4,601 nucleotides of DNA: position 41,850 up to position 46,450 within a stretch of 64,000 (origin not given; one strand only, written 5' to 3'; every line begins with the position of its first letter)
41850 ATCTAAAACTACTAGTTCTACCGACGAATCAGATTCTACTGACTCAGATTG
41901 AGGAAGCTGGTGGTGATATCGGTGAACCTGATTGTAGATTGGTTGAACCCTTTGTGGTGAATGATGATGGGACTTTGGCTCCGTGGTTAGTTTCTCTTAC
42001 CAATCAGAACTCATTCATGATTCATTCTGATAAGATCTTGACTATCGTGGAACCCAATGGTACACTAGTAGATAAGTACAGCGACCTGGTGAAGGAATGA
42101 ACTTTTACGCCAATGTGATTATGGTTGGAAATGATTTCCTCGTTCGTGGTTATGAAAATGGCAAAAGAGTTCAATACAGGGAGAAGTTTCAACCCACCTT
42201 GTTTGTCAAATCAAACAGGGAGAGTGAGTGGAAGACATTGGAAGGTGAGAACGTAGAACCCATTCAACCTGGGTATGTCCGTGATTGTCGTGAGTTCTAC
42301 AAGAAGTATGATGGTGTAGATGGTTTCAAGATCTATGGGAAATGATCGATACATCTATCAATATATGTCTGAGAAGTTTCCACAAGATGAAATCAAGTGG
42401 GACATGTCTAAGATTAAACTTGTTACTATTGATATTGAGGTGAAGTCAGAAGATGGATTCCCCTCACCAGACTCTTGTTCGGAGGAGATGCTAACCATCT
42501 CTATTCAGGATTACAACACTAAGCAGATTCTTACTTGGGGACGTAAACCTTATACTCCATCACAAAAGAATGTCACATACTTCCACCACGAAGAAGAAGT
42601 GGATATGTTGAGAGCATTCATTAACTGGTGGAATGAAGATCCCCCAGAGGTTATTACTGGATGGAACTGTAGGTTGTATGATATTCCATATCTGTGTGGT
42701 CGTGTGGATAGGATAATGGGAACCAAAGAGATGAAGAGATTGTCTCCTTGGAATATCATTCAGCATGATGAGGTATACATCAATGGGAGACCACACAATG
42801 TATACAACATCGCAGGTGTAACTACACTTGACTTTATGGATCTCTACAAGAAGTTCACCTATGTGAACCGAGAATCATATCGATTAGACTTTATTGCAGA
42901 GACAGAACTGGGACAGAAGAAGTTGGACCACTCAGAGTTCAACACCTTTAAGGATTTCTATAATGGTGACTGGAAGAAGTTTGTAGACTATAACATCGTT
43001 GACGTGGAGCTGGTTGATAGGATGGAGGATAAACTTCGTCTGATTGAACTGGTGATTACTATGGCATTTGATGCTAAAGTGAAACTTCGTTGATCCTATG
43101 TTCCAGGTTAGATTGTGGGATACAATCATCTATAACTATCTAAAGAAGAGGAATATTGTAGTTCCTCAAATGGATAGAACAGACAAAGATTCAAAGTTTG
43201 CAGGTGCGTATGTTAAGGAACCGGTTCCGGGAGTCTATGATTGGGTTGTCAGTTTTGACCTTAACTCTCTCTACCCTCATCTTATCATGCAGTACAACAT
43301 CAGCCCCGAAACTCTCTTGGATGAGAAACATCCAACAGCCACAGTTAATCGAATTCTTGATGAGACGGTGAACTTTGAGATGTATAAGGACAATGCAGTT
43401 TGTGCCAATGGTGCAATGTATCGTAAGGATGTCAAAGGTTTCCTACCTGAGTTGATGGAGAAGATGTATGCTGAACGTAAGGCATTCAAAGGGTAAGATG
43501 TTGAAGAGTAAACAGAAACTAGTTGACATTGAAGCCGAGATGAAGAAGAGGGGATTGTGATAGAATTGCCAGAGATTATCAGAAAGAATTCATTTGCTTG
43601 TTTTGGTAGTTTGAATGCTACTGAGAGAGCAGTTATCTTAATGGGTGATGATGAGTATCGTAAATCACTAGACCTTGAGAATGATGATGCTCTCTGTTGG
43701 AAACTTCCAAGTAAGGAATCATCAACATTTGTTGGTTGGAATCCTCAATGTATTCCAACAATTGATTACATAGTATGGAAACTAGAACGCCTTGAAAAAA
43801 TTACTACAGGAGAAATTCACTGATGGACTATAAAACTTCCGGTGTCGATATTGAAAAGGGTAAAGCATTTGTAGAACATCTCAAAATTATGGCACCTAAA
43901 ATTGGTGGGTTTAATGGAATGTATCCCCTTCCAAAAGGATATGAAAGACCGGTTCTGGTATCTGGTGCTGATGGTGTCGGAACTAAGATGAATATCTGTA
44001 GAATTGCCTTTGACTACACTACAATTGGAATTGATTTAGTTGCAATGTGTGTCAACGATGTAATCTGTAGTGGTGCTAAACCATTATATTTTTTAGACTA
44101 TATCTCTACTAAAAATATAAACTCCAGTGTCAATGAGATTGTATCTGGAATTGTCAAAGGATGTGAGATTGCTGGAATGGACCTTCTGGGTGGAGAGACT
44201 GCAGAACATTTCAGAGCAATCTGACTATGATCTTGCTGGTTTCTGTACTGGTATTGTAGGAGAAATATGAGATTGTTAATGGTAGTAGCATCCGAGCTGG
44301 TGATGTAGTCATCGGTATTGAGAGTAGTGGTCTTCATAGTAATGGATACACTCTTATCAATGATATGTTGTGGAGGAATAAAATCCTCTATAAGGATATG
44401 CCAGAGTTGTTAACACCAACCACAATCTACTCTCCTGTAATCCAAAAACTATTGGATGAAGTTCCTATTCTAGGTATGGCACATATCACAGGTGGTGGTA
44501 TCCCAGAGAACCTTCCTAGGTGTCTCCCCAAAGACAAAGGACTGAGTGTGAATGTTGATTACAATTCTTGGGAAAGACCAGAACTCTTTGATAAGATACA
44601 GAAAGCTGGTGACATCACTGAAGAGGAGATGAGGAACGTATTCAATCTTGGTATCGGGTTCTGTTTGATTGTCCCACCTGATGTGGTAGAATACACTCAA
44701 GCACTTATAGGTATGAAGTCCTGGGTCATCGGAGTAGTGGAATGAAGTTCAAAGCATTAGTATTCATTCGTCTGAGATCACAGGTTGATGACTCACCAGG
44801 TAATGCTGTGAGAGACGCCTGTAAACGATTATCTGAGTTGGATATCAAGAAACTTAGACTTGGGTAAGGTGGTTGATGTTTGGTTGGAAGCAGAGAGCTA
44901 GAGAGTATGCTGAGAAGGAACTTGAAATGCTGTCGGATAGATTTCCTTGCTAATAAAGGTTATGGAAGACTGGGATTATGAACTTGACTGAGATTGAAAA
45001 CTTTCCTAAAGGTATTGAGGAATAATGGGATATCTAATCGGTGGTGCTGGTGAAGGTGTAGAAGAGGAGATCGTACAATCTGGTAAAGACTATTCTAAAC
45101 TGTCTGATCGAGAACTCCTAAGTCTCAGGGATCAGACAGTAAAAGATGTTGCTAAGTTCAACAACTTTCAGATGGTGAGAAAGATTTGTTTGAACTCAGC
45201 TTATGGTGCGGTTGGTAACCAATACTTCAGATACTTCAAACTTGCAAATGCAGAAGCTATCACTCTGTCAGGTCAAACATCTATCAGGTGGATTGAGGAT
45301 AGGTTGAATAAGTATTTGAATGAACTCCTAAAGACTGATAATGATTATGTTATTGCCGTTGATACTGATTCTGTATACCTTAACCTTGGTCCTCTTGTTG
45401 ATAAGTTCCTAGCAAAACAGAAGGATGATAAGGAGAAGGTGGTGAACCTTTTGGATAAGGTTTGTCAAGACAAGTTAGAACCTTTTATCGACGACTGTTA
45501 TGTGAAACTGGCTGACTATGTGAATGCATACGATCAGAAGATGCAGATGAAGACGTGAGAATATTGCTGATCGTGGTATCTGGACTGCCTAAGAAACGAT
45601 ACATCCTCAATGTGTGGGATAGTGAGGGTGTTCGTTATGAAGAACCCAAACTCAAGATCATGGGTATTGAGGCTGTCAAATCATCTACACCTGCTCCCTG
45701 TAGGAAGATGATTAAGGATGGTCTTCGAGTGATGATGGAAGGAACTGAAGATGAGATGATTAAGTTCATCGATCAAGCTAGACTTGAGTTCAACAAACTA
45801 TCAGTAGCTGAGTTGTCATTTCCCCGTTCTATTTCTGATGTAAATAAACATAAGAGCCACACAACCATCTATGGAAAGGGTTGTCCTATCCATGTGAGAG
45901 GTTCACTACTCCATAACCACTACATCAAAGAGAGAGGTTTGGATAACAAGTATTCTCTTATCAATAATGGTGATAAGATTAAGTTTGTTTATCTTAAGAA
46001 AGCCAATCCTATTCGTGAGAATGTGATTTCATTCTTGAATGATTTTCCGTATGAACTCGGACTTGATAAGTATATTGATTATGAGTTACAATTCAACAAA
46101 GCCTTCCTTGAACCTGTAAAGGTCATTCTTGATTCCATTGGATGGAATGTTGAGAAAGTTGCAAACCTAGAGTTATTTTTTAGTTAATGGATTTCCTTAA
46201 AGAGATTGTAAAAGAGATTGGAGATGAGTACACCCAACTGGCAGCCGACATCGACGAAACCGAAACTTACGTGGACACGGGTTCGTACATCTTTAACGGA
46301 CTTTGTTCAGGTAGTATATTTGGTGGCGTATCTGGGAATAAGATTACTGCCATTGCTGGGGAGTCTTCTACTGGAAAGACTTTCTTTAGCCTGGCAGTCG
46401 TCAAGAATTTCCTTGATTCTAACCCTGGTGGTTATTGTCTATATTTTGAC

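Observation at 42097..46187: DNA polymerase naturally split into two genes at the fingers tip, 1.47 kb apart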

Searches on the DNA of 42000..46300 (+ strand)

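Call 3: search_dna_similar(query=window:42000-46300:+, collection=phages, mode=near, max_rows=20)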
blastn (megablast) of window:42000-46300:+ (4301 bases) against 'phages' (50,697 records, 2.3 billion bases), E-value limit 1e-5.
Records with a match: 179; places in all: 217; records where one place covers at least 80% of the query: 0.
Best place of each record, by identity: 90-95% 2; 80-90% 25; 60-80% 152.
By first word of the organism name: Synechococcus 144; Cyanophage 33; Prochlorococcus 2.
By host as written in the record: - 116; Synechococcus 30; Synechococcus sp. WH7803 11; Synechococcus sp. 10; Synechococcus sp. WH 7803 6; Synechococcus sp. MW02 3; Synechococcus sp. WH8017 2; Synechococcus sp. MIT S9220 1.
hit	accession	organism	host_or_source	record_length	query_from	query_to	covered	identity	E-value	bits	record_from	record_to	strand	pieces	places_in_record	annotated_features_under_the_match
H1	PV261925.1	Synechococcus phage RB11-B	Synechococcus sp. MW02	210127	3143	4301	27%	75.7%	2e-155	556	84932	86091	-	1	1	DNA polymerase | recA bacterial DNA recombination protein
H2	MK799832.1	Synechococcus phage S-B05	Synechococcus sp. MW02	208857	3143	4301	27%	75.7%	2e-155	556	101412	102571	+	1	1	putative DNA polymerase | recombination protein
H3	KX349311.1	Cyanophage S-RIM12_RW_04_0310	Synechococcus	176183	1564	2678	26%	77.9%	0e+0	673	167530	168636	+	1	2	phosphoribosylformylglycinamidine cyclo-ligase | hypothetical protein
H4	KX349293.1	Cyanophage S-RIM44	Synechococcus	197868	1570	2697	26%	76.9%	7e-175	621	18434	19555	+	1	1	phosphoribosylaminoimidazole synthetase | hypothetical protein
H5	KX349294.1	Cyanophage S-RIM44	Synechococcus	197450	1570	2697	26%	76.9%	7e-175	621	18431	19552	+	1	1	phosphoribosylaminoimidazole synthetase | hypothetical protein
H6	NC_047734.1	Cyanophage S-RIM44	Synechococcus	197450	1570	2697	26%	76.9%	7e-175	621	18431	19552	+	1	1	phosphoribosylaminoimidazole synthetase | hypothetical protein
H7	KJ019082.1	Synechococcus phage ACG-2014i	-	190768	1585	2700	26%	77.6%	0e+0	654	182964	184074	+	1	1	phosphoribosylaminoimidazole synthetase | hypothetical protein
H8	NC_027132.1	Synechococcus phage ACG-2014i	-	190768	1585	2700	26%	77.6%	0e+0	654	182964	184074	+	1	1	phosphoribosylaminoimidazole synthetase | hypothetical protein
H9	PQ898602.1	Synechococcus phage S-SCSM2R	Synechococcus sp. WH7803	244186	910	3773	27%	73.3%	5e-52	391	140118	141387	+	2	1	DNA polymerase B elongation subunit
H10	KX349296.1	Cyanophage S-RIM44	Synechococcus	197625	1570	2697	26%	76.1%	2e-161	577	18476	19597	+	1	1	phosphoribosylaminoimidazole synthetase | hypothetical protein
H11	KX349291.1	Cyanophage S-RIM44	Synechococcus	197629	1579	2697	26%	76.4%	8e-165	588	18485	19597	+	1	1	phosphoribosylaminoimidazole synthetase | hypothetical protein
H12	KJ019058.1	Synechococcus phage ACG-2014f_Syn7803C8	-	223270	3024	4157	26%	73.5%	8e-105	388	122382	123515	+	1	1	DNA polymerase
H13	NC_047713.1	Synechococcus phage ACG-2014f_Syn7803C8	-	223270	3024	4157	26%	73.5%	8e-105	388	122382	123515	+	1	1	DNA polymerase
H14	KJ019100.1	Synechococcus phage ACG-2014f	-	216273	3024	4157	26%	73.5%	4e-103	383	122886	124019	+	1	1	DNA polymerase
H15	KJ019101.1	Synechococcus phage ACG-2014f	-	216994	3024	4157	26%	73.5%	4e-103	383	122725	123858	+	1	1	DNA polymerase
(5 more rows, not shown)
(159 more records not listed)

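Call 5: get_annotated_region(hit=H9, flank=3000)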
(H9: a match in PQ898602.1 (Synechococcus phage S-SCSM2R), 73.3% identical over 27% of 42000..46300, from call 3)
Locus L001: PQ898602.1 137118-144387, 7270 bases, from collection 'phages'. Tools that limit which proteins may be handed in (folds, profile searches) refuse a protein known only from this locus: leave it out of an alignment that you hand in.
description: Synechococcus phage S-SCSM2R, complete genome.
organism: Synechococcus phage S-SCSM2R (NCBI taxid 3400247)
taxonomy: Viruses
host: Synechococcus sp. WH7803; source: South China Sea; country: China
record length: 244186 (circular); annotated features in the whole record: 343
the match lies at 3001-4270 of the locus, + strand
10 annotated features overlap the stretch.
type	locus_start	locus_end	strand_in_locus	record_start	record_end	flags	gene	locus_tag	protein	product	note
CDS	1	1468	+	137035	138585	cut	-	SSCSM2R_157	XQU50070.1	NdhD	-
CDS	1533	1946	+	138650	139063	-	-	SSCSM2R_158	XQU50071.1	DUF6561 domain-containing protein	-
CDS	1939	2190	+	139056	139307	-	-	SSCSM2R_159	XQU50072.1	DUF6561 domain-containing protein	-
CDS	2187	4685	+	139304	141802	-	-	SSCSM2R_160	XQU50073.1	DNA polymerase B elongation subunit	-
CDS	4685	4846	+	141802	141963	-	-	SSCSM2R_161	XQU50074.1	hypothetical protein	-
CDS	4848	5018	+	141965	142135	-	-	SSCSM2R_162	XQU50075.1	hypothetical protein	-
CDS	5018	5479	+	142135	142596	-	-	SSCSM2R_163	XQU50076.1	glycerol-3-phosphate cytidylyltransferase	-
CDS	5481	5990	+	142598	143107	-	-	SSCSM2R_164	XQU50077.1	2OG-Fe(II) oxygenase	-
CDS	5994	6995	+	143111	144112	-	-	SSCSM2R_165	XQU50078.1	recombinase A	-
CDS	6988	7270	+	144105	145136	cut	-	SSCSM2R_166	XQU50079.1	hypothetical protein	-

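Call 9: get_annotated_region(hit=H2, flank=6000)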
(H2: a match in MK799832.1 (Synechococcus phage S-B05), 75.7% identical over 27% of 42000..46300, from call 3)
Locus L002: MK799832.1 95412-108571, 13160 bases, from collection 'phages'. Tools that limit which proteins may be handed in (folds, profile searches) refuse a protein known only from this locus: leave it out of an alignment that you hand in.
description: Synechococcus phage S-B05, complete genome.
organism: Synechococcus phage S-B05 (NCBI taxid 2484637)
taxonomy: Viruses; Duplodnaviria; Heunggongvirae; Uroviricota; Caudoviricetes; Kyanoviridae
host: Synechococcus sp. MW02; source: -; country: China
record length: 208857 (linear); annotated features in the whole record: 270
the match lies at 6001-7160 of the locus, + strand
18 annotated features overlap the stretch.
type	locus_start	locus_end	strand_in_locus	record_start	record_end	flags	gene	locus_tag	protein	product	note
CDS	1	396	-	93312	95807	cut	-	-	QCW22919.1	hypothetical protein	-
CDS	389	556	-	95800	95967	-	-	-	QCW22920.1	hypothetical protein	-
CDS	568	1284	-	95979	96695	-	-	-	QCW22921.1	putative baseplate hub subunit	-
CDS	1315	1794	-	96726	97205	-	-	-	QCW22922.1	putative head completion protein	-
CDS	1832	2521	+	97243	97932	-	-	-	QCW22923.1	hypothetical protein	-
CDS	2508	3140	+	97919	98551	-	-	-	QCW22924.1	hypothetical protein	-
CDS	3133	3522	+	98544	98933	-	-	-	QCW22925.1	hypothetical protein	-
CDS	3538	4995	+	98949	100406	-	-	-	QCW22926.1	putative baseplate tail tube cap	-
CDS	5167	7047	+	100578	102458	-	-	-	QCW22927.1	putative DNA polymerase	-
CDS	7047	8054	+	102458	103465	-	-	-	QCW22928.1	recombination protein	-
CDS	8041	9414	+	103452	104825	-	-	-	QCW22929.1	DNA primase/helicase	-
CDS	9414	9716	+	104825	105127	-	-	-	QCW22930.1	hypothetical protein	-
CDS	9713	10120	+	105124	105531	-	-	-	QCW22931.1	pyrophosphatase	-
CDS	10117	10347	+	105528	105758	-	-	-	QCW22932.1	hypothetical protein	-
CDS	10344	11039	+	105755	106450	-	-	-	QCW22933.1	methyltransferase domain-containing protein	-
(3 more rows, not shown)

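Call 61: get_annotated_region(hit=H6, flank=2500)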
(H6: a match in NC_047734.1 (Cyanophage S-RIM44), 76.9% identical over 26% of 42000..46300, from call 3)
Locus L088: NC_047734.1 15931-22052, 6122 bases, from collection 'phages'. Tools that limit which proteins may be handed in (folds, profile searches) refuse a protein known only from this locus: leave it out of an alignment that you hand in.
description: Cyanophage S-RIM44 isolate Np_42_0711, complete genome.
organism: Cyanophage S-RIM44 (NCBI taxid 1278485)
taxonomy: Viruses; Duplodnaviria; Heunggongvirae; Uroviricota; Caudoviricetes; Kyanoviridae; Vellamovirus; Vellamovirus rhodeisland44
host: Synechococcus; source: -; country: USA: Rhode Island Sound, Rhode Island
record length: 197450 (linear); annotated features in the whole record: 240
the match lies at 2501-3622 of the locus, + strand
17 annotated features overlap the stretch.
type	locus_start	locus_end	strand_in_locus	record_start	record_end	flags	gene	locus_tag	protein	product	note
CDS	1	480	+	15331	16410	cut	-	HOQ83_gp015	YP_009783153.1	baseplate hub and tail lysozyme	-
CDS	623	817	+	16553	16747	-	-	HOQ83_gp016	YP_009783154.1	hypothetical protein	-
CDS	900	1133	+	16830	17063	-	-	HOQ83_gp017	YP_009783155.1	hypothetical protein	-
CDS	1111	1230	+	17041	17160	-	-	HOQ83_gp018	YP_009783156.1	hypothetical protein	-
CDS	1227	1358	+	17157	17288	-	-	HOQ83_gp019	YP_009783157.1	hypothetical protein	-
CDS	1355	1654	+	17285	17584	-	-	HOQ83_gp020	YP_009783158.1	hypothetical protein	-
CDS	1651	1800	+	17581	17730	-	-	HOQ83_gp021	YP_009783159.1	hypothetical protein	-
CDS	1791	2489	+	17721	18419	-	-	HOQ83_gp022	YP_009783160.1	phosphoribosylaminoimidazole-succinocarboxamide synthase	-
CDS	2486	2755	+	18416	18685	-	-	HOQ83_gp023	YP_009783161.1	hypothetical protein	-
CDS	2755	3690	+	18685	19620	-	-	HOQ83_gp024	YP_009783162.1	phosphoribosylaminoimidazole synthetase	phosphoribosylaminoimidazole synthetase PurM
CDS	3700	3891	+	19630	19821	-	-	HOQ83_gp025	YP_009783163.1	hypothetical protein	-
CDS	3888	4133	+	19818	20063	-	-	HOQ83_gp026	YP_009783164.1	ribonucleotide reductase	-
CDS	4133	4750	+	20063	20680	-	-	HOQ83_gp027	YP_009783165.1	2OG-Fe(II) oxygenase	-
CDS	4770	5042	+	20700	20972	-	-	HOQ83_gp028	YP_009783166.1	hypothetical protein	-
CDS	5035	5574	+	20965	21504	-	-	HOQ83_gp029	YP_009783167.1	CpeT-like antenna protein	-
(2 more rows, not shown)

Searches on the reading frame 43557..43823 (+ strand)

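Call 26: search_protein_families(library=pfam, proteins=[window:43557-43823:+], max_evalue=0.01)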
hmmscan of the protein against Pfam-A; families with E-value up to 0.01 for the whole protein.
window:43557-43823:+ (88 aa): 0 families

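Call 38: search_protein_families(library=phrogs, proteins=[window:43557-43823:+], max_evalue=0.01)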
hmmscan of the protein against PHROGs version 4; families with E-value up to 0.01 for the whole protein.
window:43557-43823:+ (88 aa): 1 family
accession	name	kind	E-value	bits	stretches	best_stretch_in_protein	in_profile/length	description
phrog_1132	-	unknown function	1.3e-46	157.8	1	3-87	4-88/90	-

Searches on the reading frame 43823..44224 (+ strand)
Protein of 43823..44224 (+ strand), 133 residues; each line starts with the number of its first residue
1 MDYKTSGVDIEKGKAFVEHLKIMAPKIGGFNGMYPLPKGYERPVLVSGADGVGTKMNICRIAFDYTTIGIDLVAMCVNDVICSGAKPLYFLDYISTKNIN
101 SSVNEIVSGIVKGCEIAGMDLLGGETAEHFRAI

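Call 26: search_protein_families(library=pfam, proteins=[window:43823-44224:+], max_evalue=0.01)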
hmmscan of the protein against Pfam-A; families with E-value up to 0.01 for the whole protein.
window:43823-44224:+ (133 aa): 1 family
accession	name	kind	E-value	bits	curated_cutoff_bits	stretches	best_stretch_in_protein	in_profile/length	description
PF00586.29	AIRS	-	3.4e-19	69.8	24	1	45-128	15-96/112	AIR synthase related protein, N-terminal domain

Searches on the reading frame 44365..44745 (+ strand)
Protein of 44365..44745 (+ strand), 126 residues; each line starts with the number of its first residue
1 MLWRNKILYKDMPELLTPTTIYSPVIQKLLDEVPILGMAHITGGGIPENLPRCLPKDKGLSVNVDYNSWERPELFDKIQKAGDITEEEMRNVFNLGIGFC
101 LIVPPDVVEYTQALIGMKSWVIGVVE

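Call 26: search_protein_families(library=pfam, proteins=[window:44365-44745:+], max_evalue=0.01)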
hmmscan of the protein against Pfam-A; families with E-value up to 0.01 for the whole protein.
window:44365-44745:+ (126 aa): 1 family
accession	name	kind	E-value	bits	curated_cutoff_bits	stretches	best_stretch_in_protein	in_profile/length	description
PF02769.27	AIRS_C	-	7.6e-16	59.1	23.1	1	14-126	41-146/156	AIR synthase related protein, C-terminal domain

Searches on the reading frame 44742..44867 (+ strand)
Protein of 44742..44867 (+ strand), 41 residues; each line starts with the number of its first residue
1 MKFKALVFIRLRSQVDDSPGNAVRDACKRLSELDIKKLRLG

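Call 26: search_protein_families(library=pfam, proteins=[window:44742-44867:+], max_evalue=0.01)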
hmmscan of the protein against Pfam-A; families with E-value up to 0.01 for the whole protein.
window:44742-44867:+ (41 aa): 1 family
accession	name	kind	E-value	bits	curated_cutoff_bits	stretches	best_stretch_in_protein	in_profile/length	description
PF02700.19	PurS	-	0.00092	19.8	22.2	1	4-41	1-38/77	Phosphoribosylformylglycinamidine (FGAM) synthase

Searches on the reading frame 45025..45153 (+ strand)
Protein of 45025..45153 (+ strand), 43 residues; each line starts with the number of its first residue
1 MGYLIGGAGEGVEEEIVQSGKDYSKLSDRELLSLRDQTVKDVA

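Call 18: search_dna_similar(query=window:45025-45153:+, collection=phages, mode=protein, max_rows=60, rows=spread, max_evalue=0.01)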
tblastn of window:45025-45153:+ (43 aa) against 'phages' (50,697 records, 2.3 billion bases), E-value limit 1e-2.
Records with a match: 45; places in all: 45; records where one place covers at least 80% of the query: 45.
Best place of each record, by identity: 60-80% 45.
By first word of the organism name: Synechococcus 45.
By host as written in the record: - 45.
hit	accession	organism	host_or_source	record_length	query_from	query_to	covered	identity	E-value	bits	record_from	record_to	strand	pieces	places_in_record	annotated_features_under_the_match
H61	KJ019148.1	Synechococcus phage ACG-2014f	-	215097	1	43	100%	69.8%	2e-3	38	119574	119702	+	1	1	none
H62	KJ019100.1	Synechococcus phage ACG-2014f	-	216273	1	43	100%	69.8%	2e-3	38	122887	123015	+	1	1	none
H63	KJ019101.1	Synechococcus phage ACG-2014f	-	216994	1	43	100%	69.8%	2e-3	38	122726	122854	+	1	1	none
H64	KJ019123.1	Synechococcus phage ACG-2014f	-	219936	1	43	100%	69.8%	2e-3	38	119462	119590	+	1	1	none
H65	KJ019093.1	Synechococcus phage ACG-2014f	-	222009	1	43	100%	69.8%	2e-3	38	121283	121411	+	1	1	none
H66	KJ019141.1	Synechococcus phage ACG-2014f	-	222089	1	43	100%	69.8%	2e-3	38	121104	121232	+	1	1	none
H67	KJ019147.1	Synechococcus phage ACG-2014f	-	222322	1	43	100%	69.8%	2e-3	38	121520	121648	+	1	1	none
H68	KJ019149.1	Synechococcus phage ACG-2014f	-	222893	1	43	100%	69.8%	2e-3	38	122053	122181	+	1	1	none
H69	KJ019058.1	Synechococcus phage ACG-2014f_Syn7803C8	-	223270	1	43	100%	69.8%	2e-3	38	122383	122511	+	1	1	none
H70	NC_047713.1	Synechococcus phage ACG-2014f_Syn7803C8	-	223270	1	43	100%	69.8%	2e-3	38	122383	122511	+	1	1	none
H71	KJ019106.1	Synechococcus phage ACG-2014f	-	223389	1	43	100%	69.8%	2e-3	38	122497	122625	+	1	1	none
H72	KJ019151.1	Synechococcus phage ACG-2014f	-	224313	1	43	100%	69.8%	2e-3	38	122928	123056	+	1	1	DNA polymerase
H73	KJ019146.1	Synechococcus phage ACG-2014f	-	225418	1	43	100%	69.8%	2e-3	38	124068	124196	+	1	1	DNA polymerase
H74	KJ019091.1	Synechococcus phage ACG-2014f_Syn7803US26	-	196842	1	43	100%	67.4%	3e-3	38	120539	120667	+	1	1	DNA polymerase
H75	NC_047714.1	Synechococcus phage ACG-2014f_Syn7803US26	-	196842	1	43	100%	67.4%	3e-3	38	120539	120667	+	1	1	DNA polymerase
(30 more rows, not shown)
